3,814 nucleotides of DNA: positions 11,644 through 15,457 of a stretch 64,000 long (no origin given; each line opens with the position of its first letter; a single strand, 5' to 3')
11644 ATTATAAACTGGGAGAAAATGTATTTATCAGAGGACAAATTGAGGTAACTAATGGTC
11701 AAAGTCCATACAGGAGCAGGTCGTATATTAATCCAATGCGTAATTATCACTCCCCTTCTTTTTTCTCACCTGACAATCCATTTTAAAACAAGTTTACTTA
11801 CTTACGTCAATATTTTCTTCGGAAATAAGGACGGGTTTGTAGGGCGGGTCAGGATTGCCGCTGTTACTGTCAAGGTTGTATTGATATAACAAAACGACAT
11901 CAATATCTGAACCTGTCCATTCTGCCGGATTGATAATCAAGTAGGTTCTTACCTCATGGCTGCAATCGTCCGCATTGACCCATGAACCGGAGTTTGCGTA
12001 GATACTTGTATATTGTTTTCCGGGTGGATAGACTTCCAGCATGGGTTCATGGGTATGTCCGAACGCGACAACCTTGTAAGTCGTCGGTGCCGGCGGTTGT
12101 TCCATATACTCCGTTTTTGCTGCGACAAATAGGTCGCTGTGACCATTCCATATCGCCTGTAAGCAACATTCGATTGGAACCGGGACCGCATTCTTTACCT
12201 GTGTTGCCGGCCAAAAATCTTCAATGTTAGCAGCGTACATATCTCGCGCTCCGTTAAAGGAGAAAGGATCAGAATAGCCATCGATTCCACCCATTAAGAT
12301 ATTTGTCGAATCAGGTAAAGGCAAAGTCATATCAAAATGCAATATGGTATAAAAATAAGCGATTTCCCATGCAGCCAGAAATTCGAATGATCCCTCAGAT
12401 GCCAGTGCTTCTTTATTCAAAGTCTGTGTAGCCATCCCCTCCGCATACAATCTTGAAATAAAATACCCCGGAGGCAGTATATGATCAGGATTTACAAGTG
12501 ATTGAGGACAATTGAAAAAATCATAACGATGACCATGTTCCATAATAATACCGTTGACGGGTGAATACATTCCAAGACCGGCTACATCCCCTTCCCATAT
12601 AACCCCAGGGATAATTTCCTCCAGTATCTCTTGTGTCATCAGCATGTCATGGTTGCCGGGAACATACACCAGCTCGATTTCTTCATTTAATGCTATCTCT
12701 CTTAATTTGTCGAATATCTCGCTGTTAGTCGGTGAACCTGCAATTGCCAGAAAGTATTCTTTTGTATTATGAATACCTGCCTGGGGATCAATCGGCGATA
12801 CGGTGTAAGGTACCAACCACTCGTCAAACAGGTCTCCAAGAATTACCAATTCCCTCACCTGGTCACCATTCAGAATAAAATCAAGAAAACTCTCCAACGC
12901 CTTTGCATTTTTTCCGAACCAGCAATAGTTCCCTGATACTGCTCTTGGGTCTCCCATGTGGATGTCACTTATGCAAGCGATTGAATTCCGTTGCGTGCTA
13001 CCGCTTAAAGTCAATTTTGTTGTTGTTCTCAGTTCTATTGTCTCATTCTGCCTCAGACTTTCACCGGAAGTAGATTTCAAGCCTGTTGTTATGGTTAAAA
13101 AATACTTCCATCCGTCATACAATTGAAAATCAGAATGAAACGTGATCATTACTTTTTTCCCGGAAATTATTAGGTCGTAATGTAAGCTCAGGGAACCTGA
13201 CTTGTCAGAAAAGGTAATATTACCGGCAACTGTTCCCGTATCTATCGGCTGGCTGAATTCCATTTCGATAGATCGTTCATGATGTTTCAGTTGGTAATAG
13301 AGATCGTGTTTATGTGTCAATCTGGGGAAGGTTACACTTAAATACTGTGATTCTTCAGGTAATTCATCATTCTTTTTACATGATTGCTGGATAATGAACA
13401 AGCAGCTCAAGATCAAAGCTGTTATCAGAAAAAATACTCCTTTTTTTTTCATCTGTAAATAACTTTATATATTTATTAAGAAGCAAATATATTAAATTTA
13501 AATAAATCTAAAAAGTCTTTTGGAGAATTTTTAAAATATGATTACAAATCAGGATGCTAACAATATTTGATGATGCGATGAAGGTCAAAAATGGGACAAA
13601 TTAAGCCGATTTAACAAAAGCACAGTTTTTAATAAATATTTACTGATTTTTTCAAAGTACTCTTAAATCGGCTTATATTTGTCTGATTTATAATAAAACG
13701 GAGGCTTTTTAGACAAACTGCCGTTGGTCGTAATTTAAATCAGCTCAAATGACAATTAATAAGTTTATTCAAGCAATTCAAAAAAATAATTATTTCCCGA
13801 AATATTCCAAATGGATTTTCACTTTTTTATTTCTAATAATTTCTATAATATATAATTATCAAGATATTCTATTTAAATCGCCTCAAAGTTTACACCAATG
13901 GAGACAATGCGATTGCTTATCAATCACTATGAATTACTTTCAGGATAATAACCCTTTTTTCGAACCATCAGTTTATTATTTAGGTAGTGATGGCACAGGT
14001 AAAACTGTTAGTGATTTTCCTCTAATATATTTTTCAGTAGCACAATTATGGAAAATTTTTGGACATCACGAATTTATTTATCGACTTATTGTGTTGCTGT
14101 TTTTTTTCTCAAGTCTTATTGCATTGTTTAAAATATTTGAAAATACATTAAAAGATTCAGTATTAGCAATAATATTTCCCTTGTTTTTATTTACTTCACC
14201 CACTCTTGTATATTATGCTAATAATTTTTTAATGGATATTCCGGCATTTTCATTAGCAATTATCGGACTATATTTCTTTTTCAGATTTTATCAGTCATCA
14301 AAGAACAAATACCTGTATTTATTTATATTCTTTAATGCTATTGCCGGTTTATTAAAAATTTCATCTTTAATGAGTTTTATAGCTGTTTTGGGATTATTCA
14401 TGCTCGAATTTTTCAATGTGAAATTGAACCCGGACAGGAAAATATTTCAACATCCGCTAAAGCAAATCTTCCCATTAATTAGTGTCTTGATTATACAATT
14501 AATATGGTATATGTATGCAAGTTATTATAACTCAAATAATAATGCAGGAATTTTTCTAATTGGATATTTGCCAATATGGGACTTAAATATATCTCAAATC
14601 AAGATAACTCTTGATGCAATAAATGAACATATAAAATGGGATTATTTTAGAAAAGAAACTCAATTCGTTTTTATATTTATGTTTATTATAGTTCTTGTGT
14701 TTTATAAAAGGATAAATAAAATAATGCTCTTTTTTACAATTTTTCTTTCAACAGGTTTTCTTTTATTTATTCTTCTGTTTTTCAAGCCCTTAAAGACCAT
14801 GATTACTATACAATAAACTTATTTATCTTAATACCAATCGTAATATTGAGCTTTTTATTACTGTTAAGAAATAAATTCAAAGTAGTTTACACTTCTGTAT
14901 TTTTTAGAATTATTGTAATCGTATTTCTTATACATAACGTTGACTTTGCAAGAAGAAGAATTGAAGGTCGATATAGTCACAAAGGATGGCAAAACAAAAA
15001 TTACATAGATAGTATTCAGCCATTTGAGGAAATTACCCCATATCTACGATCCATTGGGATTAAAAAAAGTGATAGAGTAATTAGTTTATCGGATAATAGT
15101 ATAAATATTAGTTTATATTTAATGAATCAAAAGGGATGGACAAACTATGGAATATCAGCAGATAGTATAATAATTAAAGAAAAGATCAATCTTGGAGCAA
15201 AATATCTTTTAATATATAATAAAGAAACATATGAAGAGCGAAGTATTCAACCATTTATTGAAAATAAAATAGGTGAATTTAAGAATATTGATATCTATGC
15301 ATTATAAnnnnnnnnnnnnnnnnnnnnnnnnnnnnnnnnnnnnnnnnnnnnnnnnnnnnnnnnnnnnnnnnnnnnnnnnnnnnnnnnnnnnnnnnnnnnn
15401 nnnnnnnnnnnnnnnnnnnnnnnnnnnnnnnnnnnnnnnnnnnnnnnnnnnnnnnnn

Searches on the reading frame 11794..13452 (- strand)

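Call 9: search_protein_families(library=pfam, proteins=[window:11794-13452:-], max_evalue=0.1)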
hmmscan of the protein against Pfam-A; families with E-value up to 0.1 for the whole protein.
window:11794-13452:- (552 aa): 3 families
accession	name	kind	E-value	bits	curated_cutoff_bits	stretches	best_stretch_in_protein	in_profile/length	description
PF00149.33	Metallophos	-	1.1e-07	32.9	21.5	1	158-308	3-116/191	Calcineurin-like phosphoesterase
PF13205.12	Big_5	-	1.8e-06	29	23.6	1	60-139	23-101/105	Bacterial Ig-like domain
PF12850.12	Metallophos_2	-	2.7e-05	24.7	27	0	454-506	103-148/154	Calcineurin-like phosphoesterase superfamily domain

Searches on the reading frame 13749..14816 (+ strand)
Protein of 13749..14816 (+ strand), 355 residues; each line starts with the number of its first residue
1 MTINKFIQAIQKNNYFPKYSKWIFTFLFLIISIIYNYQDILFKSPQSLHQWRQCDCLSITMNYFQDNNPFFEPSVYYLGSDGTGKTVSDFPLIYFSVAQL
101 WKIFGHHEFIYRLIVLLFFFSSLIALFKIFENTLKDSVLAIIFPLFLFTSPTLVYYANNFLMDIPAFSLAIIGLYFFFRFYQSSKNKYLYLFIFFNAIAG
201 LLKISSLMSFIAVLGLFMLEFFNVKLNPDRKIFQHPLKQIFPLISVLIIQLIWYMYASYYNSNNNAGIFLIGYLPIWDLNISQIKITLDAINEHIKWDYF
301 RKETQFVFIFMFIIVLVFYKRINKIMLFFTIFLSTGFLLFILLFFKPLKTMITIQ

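Call 9: search_protein_families(library=pfam, proteins=[window:13749-14816:+], max_evalue=0.1)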
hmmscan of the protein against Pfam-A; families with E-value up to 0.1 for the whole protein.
window:13749-14816:+ (355 aa): 1 family
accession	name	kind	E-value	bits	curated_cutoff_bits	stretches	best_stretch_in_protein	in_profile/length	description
PF13231.12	PMT_2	-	1.9e-08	35.1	26.1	1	91-253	4-160/160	Dolichyl-phosphate-mannose-protein mannosyltransferase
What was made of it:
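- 13749..15307 (+): PMT_2-family glycosyltransferase gene lying upstream of copy A on the + strand and ending 51 nt before it. In this genome it is split into 355-aa and 153-aa ORFs by a 1-nt deletion in a T-run near 14778. Pfam PMT_2 (call 9).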

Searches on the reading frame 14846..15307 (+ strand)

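Call 9: search_protein_families(library=pfam, proteins=[window:14846-15307:+], max_evalue=0.1)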
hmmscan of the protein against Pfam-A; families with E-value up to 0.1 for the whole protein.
window:14846-15307:+ (153 aa): 2 families
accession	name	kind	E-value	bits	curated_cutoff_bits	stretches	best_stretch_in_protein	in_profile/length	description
PF24835.1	DUF7717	-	0.054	14.1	27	1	112-144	45-77/117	Family of unknown function (DUF7717)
PF18136.6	DNApol_Exo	-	0.086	12.4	26.7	0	29-56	137-163/282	DNA mitochondrial polymerase exonuclease domain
